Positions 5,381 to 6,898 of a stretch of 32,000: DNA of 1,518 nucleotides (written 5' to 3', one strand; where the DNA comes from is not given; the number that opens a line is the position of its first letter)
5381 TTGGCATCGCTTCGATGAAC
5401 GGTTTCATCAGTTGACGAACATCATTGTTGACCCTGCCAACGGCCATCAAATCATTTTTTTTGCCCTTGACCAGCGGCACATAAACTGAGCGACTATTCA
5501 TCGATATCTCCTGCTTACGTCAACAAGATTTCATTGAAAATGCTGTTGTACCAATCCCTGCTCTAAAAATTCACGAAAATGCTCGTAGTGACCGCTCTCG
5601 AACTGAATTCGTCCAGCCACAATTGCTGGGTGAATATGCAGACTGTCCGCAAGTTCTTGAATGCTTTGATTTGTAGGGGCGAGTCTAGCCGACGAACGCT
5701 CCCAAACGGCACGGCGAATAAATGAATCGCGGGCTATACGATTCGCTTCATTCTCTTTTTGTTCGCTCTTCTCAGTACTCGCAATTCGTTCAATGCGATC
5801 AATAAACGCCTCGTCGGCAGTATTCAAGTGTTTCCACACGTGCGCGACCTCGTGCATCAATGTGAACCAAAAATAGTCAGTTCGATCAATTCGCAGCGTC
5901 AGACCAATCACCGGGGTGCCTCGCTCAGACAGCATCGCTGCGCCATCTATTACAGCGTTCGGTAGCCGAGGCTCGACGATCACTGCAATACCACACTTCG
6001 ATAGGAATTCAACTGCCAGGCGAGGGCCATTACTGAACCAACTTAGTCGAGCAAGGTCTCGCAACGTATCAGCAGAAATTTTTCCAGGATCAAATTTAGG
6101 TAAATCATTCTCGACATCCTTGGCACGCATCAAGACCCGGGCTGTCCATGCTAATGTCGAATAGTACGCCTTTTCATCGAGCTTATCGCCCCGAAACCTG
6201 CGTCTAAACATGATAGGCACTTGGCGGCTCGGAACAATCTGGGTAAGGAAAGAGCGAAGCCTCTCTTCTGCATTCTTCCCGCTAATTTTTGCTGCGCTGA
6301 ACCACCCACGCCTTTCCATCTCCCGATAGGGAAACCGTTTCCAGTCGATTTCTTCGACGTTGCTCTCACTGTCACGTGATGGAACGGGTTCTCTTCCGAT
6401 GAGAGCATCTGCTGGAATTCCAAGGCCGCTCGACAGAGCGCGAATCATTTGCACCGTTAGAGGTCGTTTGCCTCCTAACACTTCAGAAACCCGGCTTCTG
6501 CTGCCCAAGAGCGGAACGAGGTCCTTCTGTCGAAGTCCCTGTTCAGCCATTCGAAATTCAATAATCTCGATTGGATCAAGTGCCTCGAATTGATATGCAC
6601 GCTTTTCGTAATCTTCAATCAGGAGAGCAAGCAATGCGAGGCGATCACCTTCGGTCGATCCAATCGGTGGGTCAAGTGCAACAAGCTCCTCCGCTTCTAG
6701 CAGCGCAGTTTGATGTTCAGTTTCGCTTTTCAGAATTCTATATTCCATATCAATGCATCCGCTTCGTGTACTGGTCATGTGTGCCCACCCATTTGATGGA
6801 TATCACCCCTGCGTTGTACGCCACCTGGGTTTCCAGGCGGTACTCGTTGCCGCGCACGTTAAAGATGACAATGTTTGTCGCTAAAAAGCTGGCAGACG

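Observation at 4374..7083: Three-gene operon: HigB toxin, HigA antitoxin fused to an ImmA/IrrE metallopeptidase, and a 375-aa Beta-protein-like gene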

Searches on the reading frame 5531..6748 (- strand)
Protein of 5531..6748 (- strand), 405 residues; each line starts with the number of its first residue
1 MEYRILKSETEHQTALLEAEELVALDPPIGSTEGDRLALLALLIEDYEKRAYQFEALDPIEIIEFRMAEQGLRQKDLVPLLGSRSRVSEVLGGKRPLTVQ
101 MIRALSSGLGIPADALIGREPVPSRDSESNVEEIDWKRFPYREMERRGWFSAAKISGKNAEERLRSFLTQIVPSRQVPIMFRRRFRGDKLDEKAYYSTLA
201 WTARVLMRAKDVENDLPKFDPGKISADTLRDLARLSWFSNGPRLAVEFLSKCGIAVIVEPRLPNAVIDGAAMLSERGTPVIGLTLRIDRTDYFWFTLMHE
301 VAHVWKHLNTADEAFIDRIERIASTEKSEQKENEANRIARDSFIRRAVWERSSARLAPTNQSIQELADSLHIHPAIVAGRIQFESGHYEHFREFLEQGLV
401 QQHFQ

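Call 3: search_protein_families(library=pfam, proteins=[window:5531-6748:-], max_evalue=0.01)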
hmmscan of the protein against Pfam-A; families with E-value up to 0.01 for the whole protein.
window:5531-6748:- (405 aa): 3 families
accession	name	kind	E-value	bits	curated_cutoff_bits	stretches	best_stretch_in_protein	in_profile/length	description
PF01381.28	HTH_3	-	0.00015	22.1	23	1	64-115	3-54/55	Helix-turn-helix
PF06114.19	Peptidase_M78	-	0.00026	21.2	22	1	275-340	26-83/123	IrrE N-terminal-like domain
PF13560.12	HTH_31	-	0.0053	17.5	27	0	69-114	12-59/64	Helix-turn-helix domain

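Call 4: search_protein_families(library=padloc, proteins=[window:5531-6748:-], max_evalue=0.01)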
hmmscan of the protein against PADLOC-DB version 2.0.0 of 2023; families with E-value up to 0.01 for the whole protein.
window:5531-6748:- (405 aa): 3 families
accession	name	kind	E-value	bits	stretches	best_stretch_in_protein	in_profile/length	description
PDLC03982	PD-Lambda-2_B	-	4.1e-157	521.6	1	1-405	1-397/402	-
PDLC04141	capP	-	0.0028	15.2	1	254-340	32-109/242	capP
PDLC04760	PDC-M64C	-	0.009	14.4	0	57-111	25-80/93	-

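Call 5: search_protein_families(library=ncbifam, proteins=[window:5531-6748:-], max_evalue=0.01)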
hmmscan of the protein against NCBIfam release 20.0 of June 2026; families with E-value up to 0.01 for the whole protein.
window:5531-6748:- (405 aa): 0 families

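Call 17: search_dna_similar(query=window:5531-6748:-, collection=plasmids, mode=protein, max_rows=20)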
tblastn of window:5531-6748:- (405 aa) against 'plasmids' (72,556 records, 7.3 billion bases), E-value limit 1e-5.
Records with a match: 547; places in all: 558; records where one place covers at least 80% of the query: 48.
Best place of each record, by identity: <60% 547.
By first word of the organism name: Piscirickettsia 77; Serratia 69; Sinorhizobium 59; Escherichia 46; Enterobacter 25; Vibrio 25; Salmonella 24; Agrobacterium 19; Pantoea 18; Pseudomonas 13; and 81 more.
By predicted mobility (MOB-suite, as given by PLSDB): non-mobilizable 238; conjugative 229; mobilizable 80.
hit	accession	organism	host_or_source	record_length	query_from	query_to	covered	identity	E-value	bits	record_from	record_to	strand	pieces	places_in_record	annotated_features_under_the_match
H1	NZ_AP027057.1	Limnohabitans sp. TEGF004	water,lake surface water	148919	4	405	99%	39.5%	5e-68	241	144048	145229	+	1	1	transcriptional regulator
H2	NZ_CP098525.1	Pseudoalteromonas sp. KG3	whole organism,Cheese rind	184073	4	404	99%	39.2%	1e-74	259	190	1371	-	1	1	ImmA/IrrE family metallo-endopeptidase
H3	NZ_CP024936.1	Paraburkholderia graminis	soil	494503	4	404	99%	38.1%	6e-68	240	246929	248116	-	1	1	ImmA/IrrE family metallo-endopeptidase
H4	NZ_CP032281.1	Acinetobacter sp. WCHA55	Culture,Sewage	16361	1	391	97%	38.2%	1e-70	248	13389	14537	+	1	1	ImmA/IrrE family metallo-endopeptidase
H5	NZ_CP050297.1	Mesorhizobium huakuii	Oxytropis kamtschatica,cell ...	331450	1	401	97%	37.2%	2e-46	212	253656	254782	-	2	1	helix-turn-helix domain-containing protein | ImmA/IrrE family metallo-endopeptidase | hypothetical protein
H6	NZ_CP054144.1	Deefgea piscis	Odontobutis platycephala,Mono-bacterial ...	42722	4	405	99%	35.8%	5e-66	234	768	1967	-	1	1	ImmA/IrrE family metallo-endopeptidase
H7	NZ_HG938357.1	Neorhizobium galegae bv. officinalis bv. officinalis str. ...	Galega officinalis root nodule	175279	35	398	90%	34.2%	4e-50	189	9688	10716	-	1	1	ImmA/IrrE family metallo-endopeptidase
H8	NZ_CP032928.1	Agrobacterium tumefaciens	Rubus sp.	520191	52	405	87%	33.1%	6e-44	171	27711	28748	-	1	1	XRE family transcriptional regulator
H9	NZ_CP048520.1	Agrobacterium tumefaciens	walnut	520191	52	405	87%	33.1%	6e-44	171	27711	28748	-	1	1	XRE family transcriptional regulator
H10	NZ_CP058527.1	Agrobacterium tumefaciens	-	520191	52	405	87%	33.1%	6e-44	171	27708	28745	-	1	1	XRE family transcriptional regulator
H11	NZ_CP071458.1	Rhizobium lentis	lentil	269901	52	405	87%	33.1%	1e-43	170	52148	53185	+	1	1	XRE family transcriptional regulator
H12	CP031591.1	Marinibacterium anthonyi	Isolate culture,marine surface water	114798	50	405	88%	32.6%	2e-40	160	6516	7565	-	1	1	putative transcription regulator containing HTH domain protein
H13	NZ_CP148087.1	Sinorhizobium meliloti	Medicago sativa,cell culture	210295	52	405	87%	32.8%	2e-43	169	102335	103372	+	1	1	XRE family transcriptional regulator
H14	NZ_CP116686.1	Agrobacterium fabrum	cell culture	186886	52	405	87%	32.7%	4e-42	165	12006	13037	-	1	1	XRE family transcriptional regulator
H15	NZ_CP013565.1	Rhizobium phaseoli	Phaseolus vulgaris,Whole ...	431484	58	404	86%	32.9%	2e-38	154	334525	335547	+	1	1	XRE family transcriptional regulator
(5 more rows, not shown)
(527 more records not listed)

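Call 18: search_dna_similar(query=window:5531-6748:-, collection=phages, mode=protein, max_rows=20)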
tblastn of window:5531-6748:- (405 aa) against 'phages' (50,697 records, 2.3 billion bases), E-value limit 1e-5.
Records with a match: 38; places in all: 38; records where one place covers at least 80% of the query: 3.
Best place of each record, by identity: <60% 38.
By first word of the organism name: Stx1a-converting 22; Enterobacteria 4; phage 2; Stx2-converting 2; Stx 2; Escherichia 2; Salmonella 2; Achromobacter 1; Bacteriophage 1.
By host as written in the record: - 28; Escherichia coli O157:H7 strain 981795 2; Escherichia coli C600 2; Achromobacter sp. 1; Escherichia coli O157:H7 str. 86-24 1; Escherichia coli, strain 4795/97, serotype O84:H4 1; Escherichia coli 1; Salmonella enterica subsp. enterica serovar Kentucky 1; and 1 more.
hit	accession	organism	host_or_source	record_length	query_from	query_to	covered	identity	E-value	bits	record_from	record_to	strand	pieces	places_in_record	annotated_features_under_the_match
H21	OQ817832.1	Achromobacter phage CF418P1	Achromobacter sp.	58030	59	395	83%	27.5%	5e-21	101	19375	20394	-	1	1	antitoxin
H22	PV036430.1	phage NatCom_20922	human feces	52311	50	385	83%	25.8%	3e-17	90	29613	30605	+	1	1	transcriptional regulator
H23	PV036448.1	phage NatCom_34192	human feces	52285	50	385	83%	25.8%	3e-17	90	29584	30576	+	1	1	transcriptional regulator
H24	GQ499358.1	Enterobacteria phage ST2-8624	Escherichia coli O157:H7 str. 86-24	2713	3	117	28%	49.6%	6e-21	100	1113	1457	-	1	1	immunity region; similar to bacteriophage H19-B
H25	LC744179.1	Stx1a-converting phage Stx1a_11KH263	-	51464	3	117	28%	49.6%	8e-21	100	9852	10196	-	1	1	none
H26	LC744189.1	Stx1a-converting phage Stx1a_EH182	-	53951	3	117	28%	49.6%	8e-21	100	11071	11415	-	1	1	none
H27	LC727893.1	Stx1a-converting phage Stx1_JNE130812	-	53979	3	117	28%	49.6%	8e-21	100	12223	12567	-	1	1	none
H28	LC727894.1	Stx1a-converting phage Stx1_JNE122536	-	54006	3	117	28%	49.6%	8e-21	100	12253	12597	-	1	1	none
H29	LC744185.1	Stx1a-converting phage Stx1a_PV728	-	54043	3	117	28%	49.6%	8e-21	100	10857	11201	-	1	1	none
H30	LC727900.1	Stx1a-converting phage Stx1_JNE071577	-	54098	3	117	28%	49.6%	8e-21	100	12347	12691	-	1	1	none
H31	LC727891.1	Stx1a-converting phage Stx1_JNE122398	-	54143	3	117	28%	49.6%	8e-21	100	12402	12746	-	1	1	none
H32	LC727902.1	Stx1a-converting phage Stx1_JNE090861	-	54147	3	117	28%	49.6%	8e-21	100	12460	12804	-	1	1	none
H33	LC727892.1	Stx1a-converting phage Stx1_JNE121849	-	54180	3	117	28%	49.6%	8e-21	100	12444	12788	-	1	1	none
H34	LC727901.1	Stx1a-converting phage Stx1_2499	-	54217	3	117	28%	49.6%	8e-21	100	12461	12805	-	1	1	none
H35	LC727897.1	Stx1a-converting phage Stx1_JNE092371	-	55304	3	117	28%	49.6%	8e-21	100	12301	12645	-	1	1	none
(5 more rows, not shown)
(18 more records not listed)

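Call 19: get_annotated_region(hit=H4, flank=3000)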
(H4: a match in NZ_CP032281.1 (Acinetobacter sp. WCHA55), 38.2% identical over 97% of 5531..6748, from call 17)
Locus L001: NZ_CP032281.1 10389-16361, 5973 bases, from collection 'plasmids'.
description: Acinetobacter sp. WCHA55 plasmid p2_010055, complete sequence
organism: Acinetobacter sp. WCHA55 (NCBI taxid 2004646)
taxonomy: Bacteria; Pseudomonadota; Gammaproteobacteria; Moraxellales; Moraxellaceae; Acinetobacter; Acinetobacter sp. WCHA55
host: -; source: Culture,Sewage; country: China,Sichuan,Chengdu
typing (MOB-suite, as given by PLSDB): non-mobilizable; replicon rep_cluster_1233
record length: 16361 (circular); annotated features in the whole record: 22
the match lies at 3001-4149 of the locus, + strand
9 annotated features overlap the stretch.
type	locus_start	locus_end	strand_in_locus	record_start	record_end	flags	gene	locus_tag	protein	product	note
CDS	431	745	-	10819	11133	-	-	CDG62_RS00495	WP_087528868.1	hypothetical protein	-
CDS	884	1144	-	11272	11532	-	-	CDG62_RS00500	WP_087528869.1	hypothetical protein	-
CDS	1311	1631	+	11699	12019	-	-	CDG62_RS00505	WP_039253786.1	type II toxin-antitoxin system RelE/ParE family toxin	-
CDS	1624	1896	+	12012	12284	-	nadS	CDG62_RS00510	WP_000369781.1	NadS family protein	-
CDS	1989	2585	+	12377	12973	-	-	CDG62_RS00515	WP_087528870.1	hypothetical protein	-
CDS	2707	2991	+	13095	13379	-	-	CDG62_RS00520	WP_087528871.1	type II toxin-antitoxin system HigB family toxin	-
CDS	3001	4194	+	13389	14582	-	-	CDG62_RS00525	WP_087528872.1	ImmA/IrrE family metallo-endopeptidase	-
CDS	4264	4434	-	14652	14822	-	-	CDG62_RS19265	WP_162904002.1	hypothetical protein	-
CDS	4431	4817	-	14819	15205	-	-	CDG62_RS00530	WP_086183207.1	hypothetical protein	-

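Call 20: get_annotated_region(hit=H3, flank=3000)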
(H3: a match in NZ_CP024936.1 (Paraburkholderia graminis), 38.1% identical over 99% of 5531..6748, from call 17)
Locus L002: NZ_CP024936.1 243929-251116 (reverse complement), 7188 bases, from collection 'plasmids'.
description: Paraburkholderia graminis strain PHS1 plasmid pPHS1_P, complete sequence
organism: Paraburkholderia graminis (NCBI taxid 60548)
taxonomy: Bacteria; Pseudomonadota; Betaproteobacteria; Burkholderiales; Burkholderiaceae; Paraburkholderia; Paraburkholderia graminis
host: -; source: soil; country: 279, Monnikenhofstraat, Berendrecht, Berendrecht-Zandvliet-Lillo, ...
typing (MOB-suite, as given by PLSDB): conjugative; relaxase MOBP; mating-pair formation MPF_F
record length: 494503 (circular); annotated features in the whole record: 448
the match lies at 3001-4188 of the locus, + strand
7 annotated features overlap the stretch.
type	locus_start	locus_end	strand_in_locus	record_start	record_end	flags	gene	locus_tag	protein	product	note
CDS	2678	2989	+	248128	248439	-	-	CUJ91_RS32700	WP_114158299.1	type II toxin-antitoxin system HigB family toxin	GO:0090304 - nucleic acid metabolic process [Evidence IEA]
CDS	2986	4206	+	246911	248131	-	-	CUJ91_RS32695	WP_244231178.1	ImmA/IrrE family metallo-endopeptidase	-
CDS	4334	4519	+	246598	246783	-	-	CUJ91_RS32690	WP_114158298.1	hypothetical protein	-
CDS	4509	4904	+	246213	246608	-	-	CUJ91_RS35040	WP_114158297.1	DUF6527 family protein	-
CDS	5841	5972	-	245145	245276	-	-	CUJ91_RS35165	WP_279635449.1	hypothetical protein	-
CDS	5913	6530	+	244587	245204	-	-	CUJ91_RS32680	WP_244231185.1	hypothetical protein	-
CDS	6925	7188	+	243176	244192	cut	-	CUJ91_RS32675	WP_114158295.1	type IV toxin-antitoxin system AbiEi family antitoxin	-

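Call 21: get_annotated_region(hit=H1, flank=3000)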
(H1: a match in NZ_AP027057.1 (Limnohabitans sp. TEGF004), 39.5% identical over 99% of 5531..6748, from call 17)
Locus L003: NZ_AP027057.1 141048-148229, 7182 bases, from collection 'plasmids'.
description: Limnohabitans sp. TEGF004 plasmid pTEGF4, complete sequence
organism: Limnohabitans sp. TEGF004 (NCBI taxid 2986281)
taxonomy: Bacteria; Pseudomonadota; Betaproteobacteria; Burkholderiales; Comamonadaceae; Limnohabitans; Limnohabitans sp. TEGF004
host: -; source: water,lake surface water; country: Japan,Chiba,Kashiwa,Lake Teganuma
typing (MOB-suite, as given by PLSDB): non-mobilizable
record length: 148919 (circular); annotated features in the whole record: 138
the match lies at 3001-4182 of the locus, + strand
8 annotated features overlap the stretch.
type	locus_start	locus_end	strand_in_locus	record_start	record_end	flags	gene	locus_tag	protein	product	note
CDS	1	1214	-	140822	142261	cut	-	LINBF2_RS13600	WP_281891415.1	hypothetical protein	-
CDS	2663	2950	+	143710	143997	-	-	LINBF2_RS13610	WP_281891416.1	type II toxin-antitoxin system HigB family toxin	-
CDS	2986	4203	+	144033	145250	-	-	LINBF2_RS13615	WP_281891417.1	transcriptional regulator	-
CDS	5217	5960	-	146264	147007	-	-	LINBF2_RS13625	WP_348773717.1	IS3 family transposase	-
CDS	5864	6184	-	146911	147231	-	-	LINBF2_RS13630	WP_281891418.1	transposase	GO:0006313 - DNA transposition [Evidence IEA]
CDS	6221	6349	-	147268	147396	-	-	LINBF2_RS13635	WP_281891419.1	hypothetical protein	-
CDS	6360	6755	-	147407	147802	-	-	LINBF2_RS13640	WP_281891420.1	type II toxin-antitoxin system VapC family toxin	-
CDS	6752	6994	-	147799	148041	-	-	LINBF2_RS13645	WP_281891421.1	AbrB/MazE/SpoVT family DNA-binding domain-containing protein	-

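Call 22: find_homologous_proteins(query=window:5531-6748:-, max_evalue=1e-20)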
Query window:5531-6748:- (405 aa): 2745 proteins with E <= 1e-20 among 8000 candidates; the best 120 are listed.
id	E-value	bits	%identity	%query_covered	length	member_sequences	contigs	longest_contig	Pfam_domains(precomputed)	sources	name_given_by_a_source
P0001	4.3e-263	890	99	100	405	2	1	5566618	-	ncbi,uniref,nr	ncbi:HTH-type transcriptional regulator/antitoxin HigA [Collimonas sp. PA-H2]|uniref:ImmA/IrrE famil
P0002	1.6e-247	839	94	100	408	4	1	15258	-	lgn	-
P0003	5.0e-241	817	91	100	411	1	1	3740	-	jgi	jgi:HTH-type transcriptional regulator/antitoxin HigA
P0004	1.2e-239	813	91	100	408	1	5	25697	-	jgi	jgi:HTH-type transcriptional regulator/antitoxin HigA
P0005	2.0e-238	809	90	100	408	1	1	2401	-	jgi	jgi:HTH-type transcriptional regulator / antitoxin HigA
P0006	5.8e-236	801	89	100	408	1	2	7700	-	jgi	jgi:HTH-type transcriptional regulator/antitoxin HigA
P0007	7.1e-236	800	88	100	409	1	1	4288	-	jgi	jgi:HTH-type transcriptional regulator/antitoxin HigA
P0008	1.5e-232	790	88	100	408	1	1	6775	-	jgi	jgi:HTH-type transcriptional regulator/antitoxin HigA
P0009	1.9e-228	776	87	100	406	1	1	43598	PF01381.29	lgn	-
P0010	1.9e-208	710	82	94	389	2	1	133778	PF01381.29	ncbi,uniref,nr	ncbi:helix-turn-helix domain-containing protein [Massilia orientalis]|uniref:Helix-turn-helix domain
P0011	5.0e-203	692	75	100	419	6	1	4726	PF01381.29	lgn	-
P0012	4.1e-189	647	71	100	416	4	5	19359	PF01381.29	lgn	-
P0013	5.4e-188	643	71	100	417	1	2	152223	PF01381.29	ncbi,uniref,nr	ncbi:hypothetical protein BGV56_18735 [Burkholderia ubonensis]|uniref:ImmA/IrrE family metallo-endop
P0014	1.7e-187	641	71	100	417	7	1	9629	PF01381.29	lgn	-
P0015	8.5e-187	639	70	100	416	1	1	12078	PF01381.29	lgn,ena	-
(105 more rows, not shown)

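Call 26: find_related_loci(query=A1, collection=genome_contigs, flank=4000)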
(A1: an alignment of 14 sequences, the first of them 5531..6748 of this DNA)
Query A1 (405 aa) in genome_contigs; peptide patterns used: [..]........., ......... (x = any residue, [..] = any of these).
209 stretches matched a pattern; 201 encode a relative of the query (tblastn E <= 1e-3); the best 80 are kept; 80 distinct loci.
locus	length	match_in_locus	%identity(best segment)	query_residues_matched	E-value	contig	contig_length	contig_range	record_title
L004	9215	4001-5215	81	1-404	0e+0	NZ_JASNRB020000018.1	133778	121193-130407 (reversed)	Massilia sp. YIM B02787 NODE_18_length_133778_cov_134.492996, whole genome shotgun sequence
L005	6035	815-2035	70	1-405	0e+0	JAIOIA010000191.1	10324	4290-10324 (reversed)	MAG: Comamonas sp. isolate MAG_18 contig_248780, whole genome shotgun sequence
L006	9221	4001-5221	68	1-405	0e+0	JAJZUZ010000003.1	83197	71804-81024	MAG: Proteobacteria bacterium isolate SKS4.bin78 NODE_443_length_83197_cov_6.909787, whole genome shotgun sequence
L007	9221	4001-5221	68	1-405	0e+0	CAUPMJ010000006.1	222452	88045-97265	MAG: uncultured Hylemonella sp. isolate m10-metabat.1 genome assembly, contig: m10-c12, whole genome shotgun sequence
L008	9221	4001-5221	67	1-404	0e+0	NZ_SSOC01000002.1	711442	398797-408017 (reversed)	Pseudothauera nasutitermitis strain CC-YHH838 contig02, whole genome shotgun sequence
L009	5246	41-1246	60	1-404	9e-165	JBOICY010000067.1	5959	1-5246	MAG: Methylococcales bacterium isolate H1-B1_metabat2.bin.32 k127_557198, whole genome shotgun sequence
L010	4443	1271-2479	60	1-404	4e-164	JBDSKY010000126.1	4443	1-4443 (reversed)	MAG: Bdellovibrionia bacterium isolate cluster1_bin.357 k127_5704055, whole genome shotgun sequence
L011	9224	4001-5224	55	1-404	1e-143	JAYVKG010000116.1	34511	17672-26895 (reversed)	MAG: Betaproteobacteria bacterium isolate GL53_Up_concoct_196 GL53_Up_concoct_196_115, whole genome shotgun sequence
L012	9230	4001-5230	55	1-404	4e-143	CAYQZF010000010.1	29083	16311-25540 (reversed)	MAG TPA_asm: uncultured Nitrosomonas sp. isolate SRP262948_co1_185 genome assembly, contig: NODE_1469_length_29083_cov_2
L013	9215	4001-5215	92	1-404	0e+0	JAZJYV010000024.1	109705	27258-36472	MAG: Pseudomonadota bacterium isolate ADI_H1L3_4_122_18_3-bin021_1 ADIH1L34_B021_1_000000000024, whole genome shotgun se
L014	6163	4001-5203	55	1-404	3e-139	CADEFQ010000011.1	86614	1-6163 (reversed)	MAG: uncultured proteobacterium isolate Proteobacteria sp. RBC095 genome assembly, contig: MAG095_11, whole genome shotg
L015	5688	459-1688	54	1-404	9e-139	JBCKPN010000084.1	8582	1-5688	Usitatibacteraceae bacterium isolate SLM_MC1B_24-P16 Node_84_length_8582_cov_88.046637, whole genome shotgun sequence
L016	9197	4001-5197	50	1-405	5e-128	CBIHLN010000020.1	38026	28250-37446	MAG TPA_asm: uncultured Lysobacter sp. isolate SRR17255074_metabat2_6 genome assembly, contig: ERZ27337260.65, whole gen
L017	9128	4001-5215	49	1-404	4e-121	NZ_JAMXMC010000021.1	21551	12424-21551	Ideonella oryzae strain NS12-5 contig21, whole genome shotgun sequence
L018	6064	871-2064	50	1-405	5e-120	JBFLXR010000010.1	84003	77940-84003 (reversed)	MAG: Pseudomonadota bacterium isolate MAG063 MAG063_10, whole genome shotgun sequence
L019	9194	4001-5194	50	1-405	1e-119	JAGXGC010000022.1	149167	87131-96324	MAG: Sideroxydans sp. isolate LH_M3 k141_1087861, whole genome shotgun sequence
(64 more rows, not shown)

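Call 34: search_solved_structures(query=window:5531-6748:-, max_evalue=1, show_alignments=3)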
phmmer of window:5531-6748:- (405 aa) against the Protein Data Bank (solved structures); distinct sequences matched with E-value up to 1: 3.
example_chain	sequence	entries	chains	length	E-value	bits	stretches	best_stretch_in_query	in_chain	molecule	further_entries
5ycl_A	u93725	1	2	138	0.00024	23.4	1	59-113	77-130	Antitoxin HigA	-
5ifg_B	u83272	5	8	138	0.00032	23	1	59-112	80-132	Antitoxin HigA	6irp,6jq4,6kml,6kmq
8tac_A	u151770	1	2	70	0.27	13.4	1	63-111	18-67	DBP48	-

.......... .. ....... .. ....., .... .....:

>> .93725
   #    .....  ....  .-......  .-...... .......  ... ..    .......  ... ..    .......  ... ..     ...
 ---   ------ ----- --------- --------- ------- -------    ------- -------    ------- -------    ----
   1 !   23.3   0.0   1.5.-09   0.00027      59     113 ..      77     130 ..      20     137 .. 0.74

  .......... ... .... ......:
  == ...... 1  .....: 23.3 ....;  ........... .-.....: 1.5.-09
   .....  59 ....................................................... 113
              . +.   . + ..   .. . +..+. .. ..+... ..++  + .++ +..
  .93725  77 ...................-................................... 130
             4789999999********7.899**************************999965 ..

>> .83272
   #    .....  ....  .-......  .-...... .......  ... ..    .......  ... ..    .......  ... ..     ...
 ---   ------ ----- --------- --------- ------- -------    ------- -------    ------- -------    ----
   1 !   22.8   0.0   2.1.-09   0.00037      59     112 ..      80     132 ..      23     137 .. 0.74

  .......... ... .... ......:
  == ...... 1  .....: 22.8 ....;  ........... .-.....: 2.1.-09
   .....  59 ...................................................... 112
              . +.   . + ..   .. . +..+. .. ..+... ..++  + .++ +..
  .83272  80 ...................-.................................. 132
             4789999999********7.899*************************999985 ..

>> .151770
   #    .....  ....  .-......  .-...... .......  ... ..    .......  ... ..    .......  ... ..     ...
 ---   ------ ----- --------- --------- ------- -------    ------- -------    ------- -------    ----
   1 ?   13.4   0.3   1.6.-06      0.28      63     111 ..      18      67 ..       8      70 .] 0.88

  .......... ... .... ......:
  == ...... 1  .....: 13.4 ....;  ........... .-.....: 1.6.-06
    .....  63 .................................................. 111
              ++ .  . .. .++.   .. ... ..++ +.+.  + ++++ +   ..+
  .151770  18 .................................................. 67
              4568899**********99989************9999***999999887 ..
